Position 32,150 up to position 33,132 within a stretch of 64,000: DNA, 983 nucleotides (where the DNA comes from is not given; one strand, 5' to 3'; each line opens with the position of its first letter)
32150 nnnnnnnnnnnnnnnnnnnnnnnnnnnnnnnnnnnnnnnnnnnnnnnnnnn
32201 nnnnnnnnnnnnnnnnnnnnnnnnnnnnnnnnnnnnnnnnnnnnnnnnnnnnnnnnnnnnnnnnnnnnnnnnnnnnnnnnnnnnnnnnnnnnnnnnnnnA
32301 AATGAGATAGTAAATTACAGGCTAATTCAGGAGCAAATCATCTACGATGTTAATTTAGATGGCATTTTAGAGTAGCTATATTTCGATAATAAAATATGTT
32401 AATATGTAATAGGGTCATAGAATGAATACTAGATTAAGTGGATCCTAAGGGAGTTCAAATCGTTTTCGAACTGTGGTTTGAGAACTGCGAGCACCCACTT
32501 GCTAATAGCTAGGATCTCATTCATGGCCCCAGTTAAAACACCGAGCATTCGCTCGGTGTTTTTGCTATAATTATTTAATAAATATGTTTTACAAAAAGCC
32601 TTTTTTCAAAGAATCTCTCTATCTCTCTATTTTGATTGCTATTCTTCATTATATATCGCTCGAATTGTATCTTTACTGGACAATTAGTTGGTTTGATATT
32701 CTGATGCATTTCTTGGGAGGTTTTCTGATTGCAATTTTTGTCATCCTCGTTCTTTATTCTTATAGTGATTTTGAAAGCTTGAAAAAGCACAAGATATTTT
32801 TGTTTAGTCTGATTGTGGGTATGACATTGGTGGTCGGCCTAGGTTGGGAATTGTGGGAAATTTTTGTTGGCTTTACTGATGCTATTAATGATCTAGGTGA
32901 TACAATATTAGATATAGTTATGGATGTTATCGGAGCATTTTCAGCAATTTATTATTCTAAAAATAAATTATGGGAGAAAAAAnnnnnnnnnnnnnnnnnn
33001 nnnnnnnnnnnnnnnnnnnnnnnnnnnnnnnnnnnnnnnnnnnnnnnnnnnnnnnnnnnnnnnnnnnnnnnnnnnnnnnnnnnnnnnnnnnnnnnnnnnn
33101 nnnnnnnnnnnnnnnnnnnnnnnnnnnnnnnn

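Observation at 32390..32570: Stand-alone structured small RNA or riboswitch candidate between ndk and a membrane-protein gene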

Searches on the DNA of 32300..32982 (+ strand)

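Call 4: search_rna_families(source=window, start=32300, end=32650, threshold=evalue, max_evalue=10, show_alignments=5)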
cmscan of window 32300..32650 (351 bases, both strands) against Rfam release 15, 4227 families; matches with E-value up to 10: 13.
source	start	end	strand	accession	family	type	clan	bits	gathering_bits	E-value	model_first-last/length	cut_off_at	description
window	32507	32606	+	RF01770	rimP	Cis-reg; leader;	-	27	47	0.018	1-102/102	no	Gammaprotebacteria rimP leader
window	32514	32579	+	RF02606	AbsR28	Gene; sRNA;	-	24.5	50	0.0014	1-180/180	no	Acinetobacter sRNA 28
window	32497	32581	+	RF02621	BSnc120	Gene; sRNA;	-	22.3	114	0.0095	1-88/88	no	Brucella sRNA 120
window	32532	32649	-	RF01470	rli38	Gene; sRNA;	-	20.4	49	1.5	1-150/150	no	Listeria sRNA rli38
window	32535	32616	-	RF02693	psm_mec_RNA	Gene; sRNA;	-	20.2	85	1.9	1-143/143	no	psm_mec locus RNA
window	32536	32580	-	RF01416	NrrF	Gene; antisense;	-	18.3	60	0.19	105-160/160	no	NrrF RNA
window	32504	32566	+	RF02651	SorY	Gene; sRNA;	-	15.7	111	0.81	1-83/83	no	Singlet oxygen resistance RNA Y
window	32527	32570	-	RF00979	mir-553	Gene; miRNA;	-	15.6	82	4.1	1-62/62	no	mir-553 microRNA precursor family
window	32527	32595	-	RF02067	STnc310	Gene; sRNA;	-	15.3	40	2.6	1-61/61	no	Salmonella enterica sRNA STnc310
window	32540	32595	+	RF02060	STnc410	Gene; sRNA;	-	15.1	50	0.57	1-158/158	no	Enterobacterial sRNA STnc410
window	32505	32641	-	RF01295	SCARNA7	Gene; snRNA; snoRNA; scaRNA;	-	11.7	65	0.69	1-330/330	no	Small Cajal body-specific RNA 7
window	32535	32650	-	RF02986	FuFi-1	Gene; sRNA;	-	11.7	59.6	3.1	81-175/175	5'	FuFi-1 RNA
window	32528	32650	-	RF02637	EF0408_EF0409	Gene; sRNA;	-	10.1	440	2.4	268-412/412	5'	Enterococcus sRNA EF0408_EF0409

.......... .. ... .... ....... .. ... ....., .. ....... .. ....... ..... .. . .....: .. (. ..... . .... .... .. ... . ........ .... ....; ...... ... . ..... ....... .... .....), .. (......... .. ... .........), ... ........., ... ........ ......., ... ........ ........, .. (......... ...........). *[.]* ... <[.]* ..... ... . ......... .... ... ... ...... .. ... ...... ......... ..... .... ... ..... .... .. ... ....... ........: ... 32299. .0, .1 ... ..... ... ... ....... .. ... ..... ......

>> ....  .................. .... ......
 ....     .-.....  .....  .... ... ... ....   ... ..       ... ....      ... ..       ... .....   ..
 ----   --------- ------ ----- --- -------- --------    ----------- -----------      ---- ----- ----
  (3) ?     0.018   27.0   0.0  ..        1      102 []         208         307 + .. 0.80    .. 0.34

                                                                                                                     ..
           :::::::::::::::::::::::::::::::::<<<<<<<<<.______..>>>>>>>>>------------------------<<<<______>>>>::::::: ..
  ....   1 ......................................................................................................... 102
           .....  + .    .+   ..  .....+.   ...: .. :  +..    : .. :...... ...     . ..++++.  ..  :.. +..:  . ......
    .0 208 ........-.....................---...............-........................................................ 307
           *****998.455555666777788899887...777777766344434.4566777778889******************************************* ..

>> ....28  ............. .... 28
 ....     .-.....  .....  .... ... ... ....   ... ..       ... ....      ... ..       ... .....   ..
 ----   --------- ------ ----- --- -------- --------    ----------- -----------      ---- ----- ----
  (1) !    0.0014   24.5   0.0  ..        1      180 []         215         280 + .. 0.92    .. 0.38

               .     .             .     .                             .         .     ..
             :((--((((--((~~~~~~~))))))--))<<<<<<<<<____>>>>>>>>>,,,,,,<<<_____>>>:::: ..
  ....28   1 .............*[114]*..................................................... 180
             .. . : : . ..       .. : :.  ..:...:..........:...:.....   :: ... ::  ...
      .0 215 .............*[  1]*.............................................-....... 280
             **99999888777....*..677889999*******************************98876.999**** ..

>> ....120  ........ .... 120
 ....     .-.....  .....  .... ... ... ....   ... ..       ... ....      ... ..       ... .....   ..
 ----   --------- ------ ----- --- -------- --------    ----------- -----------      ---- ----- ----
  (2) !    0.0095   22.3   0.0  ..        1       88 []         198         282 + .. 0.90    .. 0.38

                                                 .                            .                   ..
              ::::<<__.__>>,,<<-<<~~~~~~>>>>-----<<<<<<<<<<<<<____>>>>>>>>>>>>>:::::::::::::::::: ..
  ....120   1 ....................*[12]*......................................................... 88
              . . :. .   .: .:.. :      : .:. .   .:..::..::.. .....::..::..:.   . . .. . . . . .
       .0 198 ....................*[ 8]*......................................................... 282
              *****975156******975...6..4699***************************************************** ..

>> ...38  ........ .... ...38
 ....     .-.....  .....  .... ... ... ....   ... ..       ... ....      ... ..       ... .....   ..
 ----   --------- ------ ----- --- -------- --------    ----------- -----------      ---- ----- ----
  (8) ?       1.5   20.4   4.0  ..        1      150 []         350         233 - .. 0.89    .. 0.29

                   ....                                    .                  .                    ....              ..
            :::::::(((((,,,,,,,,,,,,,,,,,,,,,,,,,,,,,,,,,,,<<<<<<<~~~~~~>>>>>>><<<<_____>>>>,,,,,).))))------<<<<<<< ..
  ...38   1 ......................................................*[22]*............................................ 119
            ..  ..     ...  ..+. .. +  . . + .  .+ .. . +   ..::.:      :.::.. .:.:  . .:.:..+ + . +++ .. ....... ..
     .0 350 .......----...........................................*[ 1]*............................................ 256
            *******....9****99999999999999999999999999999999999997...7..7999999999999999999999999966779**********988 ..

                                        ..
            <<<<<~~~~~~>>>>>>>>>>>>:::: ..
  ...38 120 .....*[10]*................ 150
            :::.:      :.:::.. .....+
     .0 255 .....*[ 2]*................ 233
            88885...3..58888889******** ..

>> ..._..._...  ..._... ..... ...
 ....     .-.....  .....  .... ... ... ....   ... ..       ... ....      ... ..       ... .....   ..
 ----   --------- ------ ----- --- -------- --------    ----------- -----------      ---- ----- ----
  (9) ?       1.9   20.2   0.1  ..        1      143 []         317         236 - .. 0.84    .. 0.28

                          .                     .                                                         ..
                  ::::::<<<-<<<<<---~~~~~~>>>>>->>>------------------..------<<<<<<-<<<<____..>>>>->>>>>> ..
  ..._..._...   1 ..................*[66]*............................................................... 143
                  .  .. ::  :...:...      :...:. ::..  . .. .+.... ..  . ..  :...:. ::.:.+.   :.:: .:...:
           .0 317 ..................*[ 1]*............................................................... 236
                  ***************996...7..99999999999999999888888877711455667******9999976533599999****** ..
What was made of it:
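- On Bacterial SRP RNA (4.5S, RF00169): No Rfam SRP match at E <= 10 (call 4).
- On 5S rRNA (RF00001): No Rfam 5S match at E <= 10 (call 4).
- Closest known: Ms1 RNA of Actinobacteria. Different: The family here shows no sequence relation to it, and Rfam gave no Ms1 match (call 4).
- The window RNA itself gives no Rfam 6S match even at E <= 10 (call 4). There is no Rfam match to any SRP, 5S, tRNA or Y-RNA model, even at E <= 10 on a 351-nt search (call 4).
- Tried and rejected: Rfam at E <= 10 on the element: only junk matches driven by the terminator (call 4).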

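Call 27: search_rna_families(sources=[L020, L017, L015, L009, L013], threshold=gathering)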
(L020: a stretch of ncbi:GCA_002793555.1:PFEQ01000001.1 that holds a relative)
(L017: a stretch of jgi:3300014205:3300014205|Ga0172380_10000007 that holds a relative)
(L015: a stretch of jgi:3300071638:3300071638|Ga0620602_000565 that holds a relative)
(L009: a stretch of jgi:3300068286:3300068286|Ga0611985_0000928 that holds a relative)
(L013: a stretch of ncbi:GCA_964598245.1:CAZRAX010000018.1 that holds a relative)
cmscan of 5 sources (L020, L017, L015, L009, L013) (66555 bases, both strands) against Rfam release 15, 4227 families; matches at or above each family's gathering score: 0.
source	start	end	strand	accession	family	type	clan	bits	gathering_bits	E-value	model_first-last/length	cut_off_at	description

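Call 28: search_rna_families(source=L020, start=9030, end=10010, threshold=evalue, max_evalue=1)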
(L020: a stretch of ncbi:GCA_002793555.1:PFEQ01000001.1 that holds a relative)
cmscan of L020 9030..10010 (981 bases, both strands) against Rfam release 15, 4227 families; matches with E-value up to 1: 4.
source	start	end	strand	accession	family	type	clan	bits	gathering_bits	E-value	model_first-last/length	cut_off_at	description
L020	9313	9379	+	RF02900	AaHKsRNA82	Gene; sRNA;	-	23.1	51.4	0.72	1-81/81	no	Aggregatibacter sRNA 82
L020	9299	9478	-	RF00125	IS128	Gene; sRNA;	-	23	80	0.029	1-209/209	no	IS128 RNA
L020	9649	9711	-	RF03722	MIR4378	Gene; miRNA;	-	22.6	90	0.21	15-77/91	no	MIR4378 microRNA precursor family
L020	9318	9512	-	RF01702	Cyano-2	Gene; sRNA;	-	15.3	40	0.31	1-204/204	no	Cyano-2 RNA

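Call 31: build_rna_model(alignment_id=A2)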
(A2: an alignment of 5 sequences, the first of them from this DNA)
Model R1 built from alignment A2 (5 sequences, 121 columns); structure: RNAalifold consensus.
model positions 119; base pairs 37; branch points 1; effective number of sequences 1.03; information 0.589 bits per position. Calibrated on 0.2 Mb of random sequence (short: E-values are rough).
structure used (alignment columns):
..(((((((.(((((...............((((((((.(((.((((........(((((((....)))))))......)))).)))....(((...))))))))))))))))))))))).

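Call 32: search_with_rna_model(model_id=R1, sources=[L015, L017, L020, L021, L022, L023, L024, L025, L026, L027, L028, L029, L030, L031, L032, L033, L034, L035, L036, L037, L038, L039, L040, L041, L042, L043, L044, L045, L046, L047, L048, L049, L050, L051, L052, L053, L054, L055, L056, L057, L058, L059, L060, L061, L062, L063, L064, L065, L066, L067, L068, L069, L070, L071, L072, L073, L074, L075, L076, L077, L078, L079, L080, L081, L082, L083, L084, L085, L086, L087, L088, L089, L090, L091, L092, L093, L094, L095, L096, L097, L098, L099, L100], max_evalue=1, make_alignment=true)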
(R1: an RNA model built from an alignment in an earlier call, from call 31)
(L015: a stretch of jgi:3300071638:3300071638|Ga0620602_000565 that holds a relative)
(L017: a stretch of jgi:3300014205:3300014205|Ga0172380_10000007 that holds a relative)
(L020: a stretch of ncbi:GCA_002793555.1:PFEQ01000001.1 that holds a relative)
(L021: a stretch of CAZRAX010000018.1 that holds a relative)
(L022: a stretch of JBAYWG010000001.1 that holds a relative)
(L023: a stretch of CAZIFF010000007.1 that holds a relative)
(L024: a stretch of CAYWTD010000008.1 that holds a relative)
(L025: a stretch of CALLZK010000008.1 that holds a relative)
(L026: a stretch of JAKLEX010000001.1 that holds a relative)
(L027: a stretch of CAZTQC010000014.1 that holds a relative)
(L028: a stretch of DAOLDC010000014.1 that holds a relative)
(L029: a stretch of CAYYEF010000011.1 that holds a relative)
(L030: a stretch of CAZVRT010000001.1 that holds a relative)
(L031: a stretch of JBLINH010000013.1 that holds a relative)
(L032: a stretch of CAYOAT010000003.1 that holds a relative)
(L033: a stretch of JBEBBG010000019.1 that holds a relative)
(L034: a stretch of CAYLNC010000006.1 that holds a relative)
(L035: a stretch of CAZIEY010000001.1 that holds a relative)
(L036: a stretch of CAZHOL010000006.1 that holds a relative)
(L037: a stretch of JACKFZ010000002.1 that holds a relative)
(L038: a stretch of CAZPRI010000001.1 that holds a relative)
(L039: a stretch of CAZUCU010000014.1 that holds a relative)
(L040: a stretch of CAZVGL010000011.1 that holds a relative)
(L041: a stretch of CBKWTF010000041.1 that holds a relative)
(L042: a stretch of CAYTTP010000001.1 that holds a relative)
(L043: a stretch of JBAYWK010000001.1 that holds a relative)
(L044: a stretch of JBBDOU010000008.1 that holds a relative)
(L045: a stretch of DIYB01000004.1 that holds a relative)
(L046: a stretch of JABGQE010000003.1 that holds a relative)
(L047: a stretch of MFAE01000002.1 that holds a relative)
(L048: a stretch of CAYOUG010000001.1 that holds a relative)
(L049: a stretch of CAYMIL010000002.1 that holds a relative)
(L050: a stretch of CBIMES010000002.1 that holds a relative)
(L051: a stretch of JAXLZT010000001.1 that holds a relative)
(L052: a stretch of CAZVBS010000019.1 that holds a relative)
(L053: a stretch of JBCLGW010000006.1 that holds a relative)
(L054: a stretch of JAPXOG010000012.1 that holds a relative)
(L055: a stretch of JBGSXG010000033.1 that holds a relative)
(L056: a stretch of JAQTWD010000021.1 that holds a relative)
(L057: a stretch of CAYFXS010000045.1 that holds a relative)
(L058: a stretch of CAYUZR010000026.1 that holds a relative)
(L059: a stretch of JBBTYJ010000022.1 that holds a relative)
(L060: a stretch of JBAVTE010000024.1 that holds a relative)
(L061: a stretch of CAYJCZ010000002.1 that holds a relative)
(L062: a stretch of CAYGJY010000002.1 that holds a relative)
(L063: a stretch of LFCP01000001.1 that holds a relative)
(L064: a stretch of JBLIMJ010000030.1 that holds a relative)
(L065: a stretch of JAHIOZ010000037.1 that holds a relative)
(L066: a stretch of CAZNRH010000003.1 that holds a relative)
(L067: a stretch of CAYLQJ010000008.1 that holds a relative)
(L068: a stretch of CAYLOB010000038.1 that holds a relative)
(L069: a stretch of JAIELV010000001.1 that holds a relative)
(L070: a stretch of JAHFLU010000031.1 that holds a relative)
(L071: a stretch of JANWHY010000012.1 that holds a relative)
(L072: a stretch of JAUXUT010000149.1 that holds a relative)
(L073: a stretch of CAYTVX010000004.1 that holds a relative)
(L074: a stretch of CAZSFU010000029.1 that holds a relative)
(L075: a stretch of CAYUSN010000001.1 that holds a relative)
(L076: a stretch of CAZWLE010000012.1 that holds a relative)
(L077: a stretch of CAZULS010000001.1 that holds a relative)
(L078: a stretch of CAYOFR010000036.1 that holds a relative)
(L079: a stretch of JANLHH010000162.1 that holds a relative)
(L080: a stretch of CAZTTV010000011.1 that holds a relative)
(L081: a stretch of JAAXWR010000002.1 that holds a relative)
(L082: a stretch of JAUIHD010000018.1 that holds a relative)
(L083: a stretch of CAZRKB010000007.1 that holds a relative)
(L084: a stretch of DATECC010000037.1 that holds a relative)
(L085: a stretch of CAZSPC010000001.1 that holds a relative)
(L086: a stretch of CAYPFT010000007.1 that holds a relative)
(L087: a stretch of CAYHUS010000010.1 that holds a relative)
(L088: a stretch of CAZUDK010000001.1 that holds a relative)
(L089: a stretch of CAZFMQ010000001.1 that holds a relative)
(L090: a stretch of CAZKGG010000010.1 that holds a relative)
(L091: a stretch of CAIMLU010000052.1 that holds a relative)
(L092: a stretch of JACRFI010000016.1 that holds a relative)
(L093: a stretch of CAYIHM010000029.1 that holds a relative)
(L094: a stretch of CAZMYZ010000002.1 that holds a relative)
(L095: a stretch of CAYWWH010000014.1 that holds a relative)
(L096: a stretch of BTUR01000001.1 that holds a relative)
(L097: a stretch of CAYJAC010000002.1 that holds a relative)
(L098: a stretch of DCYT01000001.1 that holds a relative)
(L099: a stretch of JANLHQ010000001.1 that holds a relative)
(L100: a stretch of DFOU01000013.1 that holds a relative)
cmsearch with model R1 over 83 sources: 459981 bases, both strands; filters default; matches with E-value up to 1: 71.
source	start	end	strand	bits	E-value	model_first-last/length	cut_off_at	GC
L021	2322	2439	+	133.6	1.1e-32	1-119/119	no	0.42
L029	2287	2405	+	92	1.8e-21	1-119/119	no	0.43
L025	2324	2440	+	91.1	3e-21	1-119/119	no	0.43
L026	2329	2446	+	81.4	1.2e-18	1-119/119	no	0.45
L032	2327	2443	+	73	2.4e-16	1-119/119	no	0.39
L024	2328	2444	+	64.6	4.4e-14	1-119/119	no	0.4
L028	2312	2429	+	64.3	5.2e-14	1-119/119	no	0.43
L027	2312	2428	+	59.8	8.4e-13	1-119/119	no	0.36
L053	2295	2418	+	47.2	2.2e-09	1-119/119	no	0.39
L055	2239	2362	+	46.7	2.9e-09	1-119/119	no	0.47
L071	2314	2436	+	46.7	3e-09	1-119/119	no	0.46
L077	1973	2077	+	46.2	3.9e-09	1-119/119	no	0.5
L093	2138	2260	+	45.4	6.6e-09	1-119/119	no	0.44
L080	2333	2438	+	45.2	7.4e-09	1-119/119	no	0.42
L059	2339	2458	+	44.5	1.2e-08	1-119/119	no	0.41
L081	2289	2417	+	44.2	1.4e-08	1-119/119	no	0.52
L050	2321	2440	+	43.8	1.7e-08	1-119/119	no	0.46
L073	2313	2437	+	43.6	2e-08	1-119/119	no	0.4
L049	2289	2414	+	43.6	2e-08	1-119/119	no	0.4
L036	2311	2425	+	40.5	1.4e-07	1-119/119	no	0.43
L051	2313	2437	+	39.5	2.6e-07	1-119/119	no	0.39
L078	1169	1293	+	39.4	2.7e-07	1-119/119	no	0.38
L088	2289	2406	+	39.3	2.9e-07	1-119/119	no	0.42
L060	2264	2384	+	39.1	3.1e-07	1-119/119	no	0.44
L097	2279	2401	+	38.7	4.2e-07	1-119/119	no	0.41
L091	2264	2382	+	38.6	4.3e-07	1-119/119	no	0.46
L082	2263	2400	+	36.6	1.5e-06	1-119/119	no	0.53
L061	2303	2424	+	36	2.2e-06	1-119/119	no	0.44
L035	2311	2425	+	35.8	2.5e-06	1-119/119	no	0.45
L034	2296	2409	+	34.4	6e-06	1-119/119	no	0.46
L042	2303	2420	+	34.1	7.3e-06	1-119/119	no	0.44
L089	2216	2346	+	33.9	8.3e-06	1-119/119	no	0.43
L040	2077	2198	+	33.7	9.5e-06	1-119/119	no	0.4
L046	2310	2431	+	33.5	1.1e-05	1-119/119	no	0.39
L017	9823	9941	+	32.1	2.5e-05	1-119/119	no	0.45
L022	2320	2438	+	32.1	2.5e-05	1-119/119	no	0.45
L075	2213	2345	+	31.6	3.5e-05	1-119/119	no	0.45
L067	2288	2410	+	31.2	4.2e-05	1-119/119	no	0.33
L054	2264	2396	+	31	4.9e-05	1-119/119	no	0.42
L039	2304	2421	+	30.5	6.6e-05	1-119/119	no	0.45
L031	1810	1923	+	29.9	9.9e-05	1-119/119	no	0.42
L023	366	472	+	28.5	0.00023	1-119/119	no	0.37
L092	2339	2404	+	28.5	0.00023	34-101/119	no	0.56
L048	2285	2408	+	28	0.00033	1-119/119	no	0.4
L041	1495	1608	+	27.9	0.00034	1-119/119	no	0.52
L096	1836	1968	+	27.5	0.00044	1-119/119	no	0.47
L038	2324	2442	+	27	0.00058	1-119/119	no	0.42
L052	1529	1658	+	26.1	0.0011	1-119/119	no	0.39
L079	2202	2323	+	25.7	0.0013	1-119/119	no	0.41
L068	1233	1360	+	25.5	0.0015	1-119/119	no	0.38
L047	2251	2371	+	25.4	0.0016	1-119/119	no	0.45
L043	2238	2371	+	25.2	0.0018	1-119/119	no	0.43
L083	2323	2416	+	24.7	0.0024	1-119/119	no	0.33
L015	7712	7825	+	23.6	0.0048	1-119/119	no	0.46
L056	2315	2445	+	21.8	0.015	1-119/119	no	0.47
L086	2197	2259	+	21.4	0.019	36-99/119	no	0.56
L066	2303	2430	+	20.8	0.028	1-119/119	no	0.39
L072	2307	2428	+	20.7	0.029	1-119/119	no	0.52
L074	2106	2236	+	20.2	0.04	1-119/119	no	0.37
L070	2230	2380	+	20.2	0.041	1-119/119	no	0.44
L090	463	610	+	19.8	0.052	1-119/119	no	0.4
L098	2314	2428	+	19.8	0.053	1-119/119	no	0.44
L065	2077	2198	+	19.6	0.058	1-119/119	no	0.38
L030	2323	2439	+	19.6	0.058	1-119/119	no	0.45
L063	2302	2432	+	18.8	0.097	1-119/119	no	0.4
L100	2314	2428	+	18.2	0.14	1-119/119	no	0.45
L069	2273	2409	+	17.1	0.27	1-119/119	no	0.5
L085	2905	3042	+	16.5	0.39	1-119/119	no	0.41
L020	9808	9927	+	16.4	0.44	1-119/119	no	0.39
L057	453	607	+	15.8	0.6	1-119/119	no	0.5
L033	2327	2441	+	15.5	0.74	1-119/119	no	0.56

Alignment A4: 71 matches aligned to the model, 271 columns, each read 5' to 3' on its own strand. Consensus structure (alignment columns), stored with it:
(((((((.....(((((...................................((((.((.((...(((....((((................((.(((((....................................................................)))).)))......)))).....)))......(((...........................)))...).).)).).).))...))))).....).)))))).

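Call 43: search_with_rna_model(model_id=R1, source=window, max_evalue=10)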
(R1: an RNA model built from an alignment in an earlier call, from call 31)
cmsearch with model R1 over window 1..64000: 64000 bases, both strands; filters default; matches with E-value up to 10: 1.
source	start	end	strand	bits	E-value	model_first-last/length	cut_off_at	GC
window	32412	32530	+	137.7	1.2e-34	1-119/119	no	0.45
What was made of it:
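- There is one copy in the window (call 43).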
